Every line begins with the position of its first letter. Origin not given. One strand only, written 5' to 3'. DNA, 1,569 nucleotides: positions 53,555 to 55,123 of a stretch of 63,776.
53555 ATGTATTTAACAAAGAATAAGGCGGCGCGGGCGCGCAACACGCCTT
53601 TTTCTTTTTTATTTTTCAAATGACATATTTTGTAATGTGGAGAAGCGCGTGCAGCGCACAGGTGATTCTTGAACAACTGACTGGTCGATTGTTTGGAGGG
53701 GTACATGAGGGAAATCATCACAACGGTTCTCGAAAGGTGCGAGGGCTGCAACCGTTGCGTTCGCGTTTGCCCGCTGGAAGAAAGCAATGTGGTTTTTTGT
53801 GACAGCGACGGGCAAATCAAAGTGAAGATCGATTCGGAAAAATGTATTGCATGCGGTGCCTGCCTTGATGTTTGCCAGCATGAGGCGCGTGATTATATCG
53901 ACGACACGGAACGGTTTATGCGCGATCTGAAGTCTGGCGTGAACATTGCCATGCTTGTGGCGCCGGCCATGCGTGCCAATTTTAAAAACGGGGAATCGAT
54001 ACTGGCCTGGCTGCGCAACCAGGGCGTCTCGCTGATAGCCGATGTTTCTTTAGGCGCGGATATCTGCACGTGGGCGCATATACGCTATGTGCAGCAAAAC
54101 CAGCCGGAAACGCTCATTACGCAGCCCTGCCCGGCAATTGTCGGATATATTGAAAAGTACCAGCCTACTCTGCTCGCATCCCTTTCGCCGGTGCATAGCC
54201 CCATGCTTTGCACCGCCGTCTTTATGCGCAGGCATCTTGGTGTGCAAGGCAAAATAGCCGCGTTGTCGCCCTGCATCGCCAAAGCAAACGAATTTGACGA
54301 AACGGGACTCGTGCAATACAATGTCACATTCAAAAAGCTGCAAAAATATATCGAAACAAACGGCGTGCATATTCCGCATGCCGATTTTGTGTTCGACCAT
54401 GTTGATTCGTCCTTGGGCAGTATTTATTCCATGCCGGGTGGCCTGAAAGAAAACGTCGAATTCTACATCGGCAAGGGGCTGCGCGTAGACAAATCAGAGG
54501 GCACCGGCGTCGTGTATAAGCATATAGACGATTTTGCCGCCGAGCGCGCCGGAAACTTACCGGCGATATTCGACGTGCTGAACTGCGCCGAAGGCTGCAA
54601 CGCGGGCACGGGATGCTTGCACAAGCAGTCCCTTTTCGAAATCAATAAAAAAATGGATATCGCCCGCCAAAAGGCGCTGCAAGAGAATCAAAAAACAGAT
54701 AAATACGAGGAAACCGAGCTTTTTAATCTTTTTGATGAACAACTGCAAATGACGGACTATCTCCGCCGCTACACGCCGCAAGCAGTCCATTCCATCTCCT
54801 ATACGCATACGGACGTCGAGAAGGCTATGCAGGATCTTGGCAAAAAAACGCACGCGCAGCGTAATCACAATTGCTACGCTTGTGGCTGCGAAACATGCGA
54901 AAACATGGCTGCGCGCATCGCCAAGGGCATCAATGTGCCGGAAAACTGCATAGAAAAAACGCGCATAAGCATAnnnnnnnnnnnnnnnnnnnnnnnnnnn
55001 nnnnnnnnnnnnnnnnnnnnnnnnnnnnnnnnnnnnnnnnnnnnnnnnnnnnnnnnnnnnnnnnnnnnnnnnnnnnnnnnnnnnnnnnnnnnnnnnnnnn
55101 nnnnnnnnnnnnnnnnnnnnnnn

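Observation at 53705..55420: Soluble chemoreceptor built from a [FeFe]-hydrogenase-like sensor module fused to an unusually short MCP signalling hairpin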

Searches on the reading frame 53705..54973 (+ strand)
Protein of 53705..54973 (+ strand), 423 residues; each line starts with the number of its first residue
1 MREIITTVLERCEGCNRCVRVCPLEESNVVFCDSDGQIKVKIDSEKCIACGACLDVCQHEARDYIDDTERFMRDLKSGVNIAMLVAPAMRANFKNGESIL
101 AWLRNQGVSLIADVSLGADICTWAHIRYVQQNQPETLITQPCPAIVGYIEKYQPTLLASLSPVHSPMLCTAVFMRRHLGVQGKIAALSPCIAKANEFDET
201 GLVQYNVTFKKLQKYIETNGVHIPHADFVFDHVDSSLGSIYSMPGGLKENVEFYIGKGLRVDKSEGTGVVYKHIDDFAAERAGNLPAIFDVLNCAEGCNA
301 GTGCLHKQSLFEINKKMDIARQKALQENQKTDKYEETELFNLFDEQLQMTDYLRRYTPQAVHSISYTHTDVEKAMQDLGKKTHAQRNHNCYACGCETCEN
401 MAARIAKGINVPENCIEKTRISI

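Call 31: find_homologous_proteins(query=window:53705-54973:+, max_evalue=1e-10)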
Query seq(423 aa) (423 aa): 4334 proteins with E <= 1e-10 among 6371 candidates; the best 120 are listed.
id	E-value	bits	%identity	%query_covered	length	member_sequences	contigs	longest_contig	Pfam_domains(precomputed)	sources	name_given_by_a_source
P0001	3.4e-291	983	100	100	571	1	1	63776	PF00015.27,PF14697.12,PF02906.20,PF12797.13,PF12837.13,PF00037.33,PF12838.13,PF13237.12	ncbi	-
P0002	6.5e-196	669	67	100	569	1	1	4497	PF00015.27,PF14697.12,PF02906.20,PF12797.13,PF12837.13,PF00037.33,PF12838.13,PF13459.12,PF13237.12,PF13183.12,PF13187.12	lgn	-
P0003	1.9e-195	668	66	100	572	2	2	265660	PF00015.27,PF14697.12,PF02906.20,PF12837.13,PF00037.33,PF12838.13,PF13237.12,PF13187.12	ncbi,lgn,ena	-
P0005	5.1e-194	663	65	100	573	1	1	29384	PF00015.27,PF14697.12,PF02906.20,PF12797.13,PF12837.13,PF00037.33,PF12838.13,PF13237.12,PF13187.12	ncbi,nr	ncbi:methyl-accepting chemotaxis protein [Clostridia bacterium OttesenSCG-928-F22]|nr:methyl-accepti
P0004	6.9e-190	649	66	100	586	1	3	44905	PF00015.27,PF14697.12,PF02906.20,PF12797.13,PF12837.13,PF00037.33,PF12838.13,PF13237.12,PF13187.12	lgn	-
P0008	1.4e-189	648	64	100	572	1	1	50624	PF00015.27,PF14697.12,PF02906.20,PF12797.13,PF12837.13,PF00037.33,PF12838.13,PF13459.12,PF13237.12,PF13187.12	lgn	-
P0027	3.1e-187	641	65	99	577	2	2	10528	PF00015.27,PF14697.12,PF02906.20,PF12797.13,PF12837.13,PF00037.33,PF12838.13,PF13237.12,PF13187.12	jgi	jgi:iron only hydrogenase large subunit-like protein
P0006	3.7e-187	640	63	100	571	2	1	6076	PF00015.27,PF14697.12,PF02906.20,PF12797.13,PF12837.13,PF00037.33,PF12838.13,PF13237.12,PF13187.12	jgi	jgi:iron only hydrogenase large subunit-like protein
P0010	4.3e-187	640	64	100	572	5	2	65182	PF00015.27,PF14697.12,PF02906.20,PF12837.13,PF00037.33,PF12838.13,PF13237.12,PF13187.12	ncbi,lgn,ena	-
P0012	4.5e-187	640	63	100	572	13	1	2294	PF00015.27,PF14697.12,PF02906.20,PF12797.13,PF12837.13,PF00037.33,PF12838.13,PF13237.12,PF13187.12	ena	-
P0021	1.2e-185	635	64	100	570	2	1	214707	PF00015.27,PF14697.12,PF02906.20,PF12837.13,PF00037.33,PF12838.13,PF13237.12,PF13187.12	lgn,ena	-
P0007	6.5e-185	633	64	100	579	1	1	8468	PF00015.27,PF14697.12,PF02906.20,PF12837.13,PF00037.33,PF12838.13,PF13237.12,PF13187.12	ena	-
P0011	1.5e-184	632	64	100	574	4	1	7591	PF00015.27,PF14697.12,PF02906.20,PF12797.13,PF12837.13,PF00037.33,PF12838.13,PF13237.12,PF13187.12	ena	-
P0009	1.5e-184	632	64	100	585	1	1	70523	PF00015.27,PF02906.20,PF00037.33,PF12838.13,PF13237.12,PF13187.12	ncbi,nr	ncbi:methyl-accepting chemotaxis protein [Eubacteriales bacterium OttesenSCG-928-M02]|nr:methyl-acce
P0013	7.4e-184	629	63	100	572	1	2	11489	PF00015.27,PF14697.12,PF02906.20,PF12837.13,PF00037.33,PF12838.13,PF13237.12,PF13187.12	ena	-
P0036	4.4e-172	591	60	99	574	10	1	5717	PF00015.27,PF14697.12,PF02906.20,PF04060.19,PF12837.13,PF00037.33,PF12838.13,PF13237.12,PF13187.12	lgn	-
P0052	4.0e-165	568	58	100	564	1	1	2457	PF00015.27,PF14697.12,PF02906.20,PF04060.19,PF00037.33,PF12838.13,PF13237.12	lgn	-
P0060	2.2e-161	555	57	99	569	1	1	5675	PF00015.27,PF14697.12,PF02906.20,PF04060.19,PF12837.13,PF00037.33,PF12838.13,PF13237.12,PF13187.12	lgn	-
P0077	9.5e-161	553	57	100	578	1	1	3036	PF00015.27,PF14697.12,PF02906.20,PF04060.19,PF12837.13,PF00037.33,PF12838.13,PF13237.12,PF13187.12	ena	-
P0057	3.7e-160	551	56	100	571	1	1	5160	PF00015.27,PF14697.12,PF02906.20,PF12797.13,PF04060.19,PF12837.13,PF00037.33,PF12838.13,PF13237.12,PF13187.12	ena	-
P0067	1.3e-159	550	56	99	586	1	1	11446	PF00015.27,PF14697.12,PF02906.20,PF12797.13,PF04060.19,PF12837.13,PF00037.33,PF12838.13,PF13237.12,PF13183.12,PF13187.12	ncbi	-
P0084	2.5e-159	549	57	99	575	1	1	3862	PF14697.12,PF12837.13,PF12838.13,PF12800.13,PF00015.27,PF02906.20,PF12797.13,PF04060.19,PF00037.33,PF25160.2,PF13237.12,PF13187.12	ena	-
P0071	5.4e-159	548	56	99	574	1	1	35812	PF00015.27,PF02906.20,PF12797.13,PF04060.19,PF12837.13,PF00037.33,PF12838.13,PF13237.12,PF13187.12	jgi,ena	-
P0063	8.9e-159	547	56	99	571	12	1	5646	PF00015.27,PF02906.20,PF04060.19,PF00037.33,PF12838.13,PF13237.12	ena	-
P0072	2.1e-158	546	56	100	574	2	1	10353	PF00015.27,PF14697.12,PF02906.20,PF04060.19,PF12837.13,PF00037.33,PF12838.13,PF13237.12,PF13187.12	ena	-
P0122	3.4e-158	545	57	99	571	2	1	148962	PF00015.27,PF14697.12,PF02906.20,PF12797.13,PF04060.19,PF12837.13,PF00037.33,PF12838.13,PF13237.12,PF12800.13,PF13187.12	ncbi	-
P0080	6.6e-158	544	58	99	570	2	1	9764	PF14697.12,PF12837.13,PF12838.13,PF00015.27,PF02906.20,PF12797.13,PF04060.19,PF00037.33,PF25160.2,PF13237.12,PF13183.12,PF13187.12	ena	-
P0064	1.1e-157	543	56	100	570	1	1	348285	PF00015.27,PF14697.12,PF02906.20,PF12797.13,PF04060.19,PF12837.13,PF00037.33,PF12838.13,PF13237.12,PF13187.12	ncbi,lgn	-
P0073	1.4e-157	543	56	99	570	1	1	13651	PF00015.27,PF14697.12,PF02906.20,PF12797.13,PF04060.19,PF12837.13,PF00037.33,PF12838.13,PF13237.12,PF13187.12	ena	-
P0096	1.6e-157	543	55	99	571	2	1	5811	PF00015.27,PF14697.12,PF02906.20,PF12797.13,PF04060.19,PF12837.13,PF00037.33,PF12838.13,PF13237.12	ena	-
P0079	2.6e-157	542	54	99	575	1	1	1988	PF00015.27,PF14697.12,PF02906.20,PF04060.19,PF12837.13,PF00037.33,PF12838.13,PF13237.12,PF13187.12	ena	-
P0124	1.3e-156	540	56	99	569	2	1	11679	PF00015.27,PF14697.12,PF02906.20,PF12797.13,PF04060.19,PF12837.13,PF12838.13,PF13237.12,PF13187.12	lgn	-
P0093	1.4e-156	540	57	99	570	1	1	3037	PF00015.27,PF14697.12,PF02906.20,PF12797.13,PF04060.19,PF12837.13,PF00037.33,PF12838.13,PF13237.12,PF13187.12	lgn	-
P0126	2.4e-156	539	56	99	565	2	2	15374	PF00015.27,PF14697.12,PF02906.20,PF12797.13,PF04060.19,PF12837.13,PF00037.33,PF12838.13,PF13459.12,PF13237.12,PF13187.12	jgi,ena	-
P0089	3.9e-156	538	55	99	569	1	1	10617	PF00015.27,PF14697.12,PF02906.20,PF12797.13,PF04060.19,PF12837.13,PF00037.33,PF12838.13,PF13237.12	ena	-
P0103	1.0e-155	537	56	99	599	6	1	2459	PF14697.12,PF17179.10,PF12837.13,PF12838.13,PF00015.27,PF02906.20,PF12797.13,PF04060.19,PF00037.33,PF13237.12,PF13183.12,PF13187.12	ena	-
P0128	1.2e-155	537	56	100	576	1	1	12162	PF00015.27,PF14697.12,PF02906.20,PF04060.19,PF12837.13,PF00037.33,PF12838.13,PF13237.12,PF13187.12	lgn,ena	-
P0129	1.7e-155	536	55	99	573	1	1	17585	PF00015.27,PF02906.20,PF04060.19,PF12837.13,PF00037.33,PF12838.13,PF13237.12,PF13187.12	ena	-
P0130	2.3e-155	536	55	100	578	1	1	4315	PF00015.27,PF14697.12,PF02906.20,PF12797.13,PF04060.19,PF12837.13,PF00037.33,PF12838.13,PF13237.12,PF13183.12,PF13187.12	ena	-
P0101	2.5e-155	535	55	99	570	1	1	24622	PF00015.27,PF14697.12,PF02906.20,PF12797.13,PF04060.19,PF12837.13,PF00037.33,PF12838.13,PF13237.12,PF13187.12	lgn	-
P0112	2.7e-155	535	56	99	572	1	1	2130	PF00015.27,PF14697.12,PF02906.20,PF12797.13,PF04060.19,PF12837.13,PF00037.33,PF12838.13,PF13237.12,PF13187.12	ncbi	-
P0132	5.1e-155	534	56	99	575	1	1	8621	PF00015.27,PF14697.12,PF02906.20,PF12797.13,PF04060.19,PF12837.13,PF00037.33,PF12838.13,PF13237.12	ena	-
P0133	7.2e-155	534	54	99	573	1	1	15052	PF00015.27,PF14697.12,PF02906.20,PF04060.19,PF12837.13,PF12838.13,PF13237.12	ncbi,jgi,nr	ncbi:MAG: methyl-accepting chemotaxis protein [Fibromonadaceae bacterium]|jgi:iron only hydrogenase 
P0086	1.3e-154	533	54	100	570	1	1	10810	PF00015.27,PF14697.12,PF02906.20,PF12797.13,PF04060.19,PF12837.13,PF00037.33,PF12838.13,PF13237.12,PF13187.12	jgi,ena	-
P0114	1.3e-154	533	56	99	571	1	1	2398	PF00015.27,PF14697.12,PF02906.20,PF04060.19,PF12837.13,PF00037.33,PF12838.13,PF13237.12,PF13187.12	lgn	-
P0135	1.4e-154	533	55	99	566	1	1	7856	PF00015.27,PF14697.12,PF02906.20,PF04060.19,PF12837.13,PF00037.33,PF12838.13,PF13237.12,PF13187.12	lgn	-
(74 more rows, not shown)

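Call 38: search_protein_representatives(protein=window:53705-54973:+)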
Query: 423 residues. Proteins with E-value up to 0.001 (for the whole library): 2914; up to 1e-10: 1688; up to 1e-30: 625. The best 150 are listed.
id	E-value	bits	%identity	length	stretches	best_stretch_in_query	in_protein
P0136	1.8e-150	517.8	52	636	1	1-420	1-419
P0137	3.4e-147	507.0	53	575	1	1-421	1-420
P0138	3.0e-144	497.3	53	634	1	2-419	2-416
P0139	3.0e-137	474.3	51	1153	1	1-419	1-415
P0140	4.0e-137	473.8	51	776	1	1-420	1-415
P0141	6.5e-136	469.9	50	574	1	1-420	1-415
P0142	1.2e-134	465.7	50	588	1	1-420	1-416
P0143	4.3e-133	460.6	49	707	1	2-421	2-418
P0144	5.7e-132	456.9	47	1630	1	5-422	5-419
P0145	6.2e-131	453.5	47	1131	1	1-419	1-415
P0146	7.8e-130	449.8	48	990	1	3-419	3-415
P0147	1.2e-129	449.2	48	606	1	3-420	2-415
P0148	3.3e-129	447.8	51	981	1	31-419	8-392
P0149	6.2e-128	443.6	46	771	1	3-420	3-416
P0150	2.0e-127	441.9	48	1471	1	1-419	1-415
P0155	3.3e-123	428.0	45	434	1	3-420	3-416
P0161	2.6e-115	402.0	42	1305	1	1-420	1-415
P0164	7.0e-113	394.0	44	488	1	9-420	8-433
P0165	1.3e-112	393.1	43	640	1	7-418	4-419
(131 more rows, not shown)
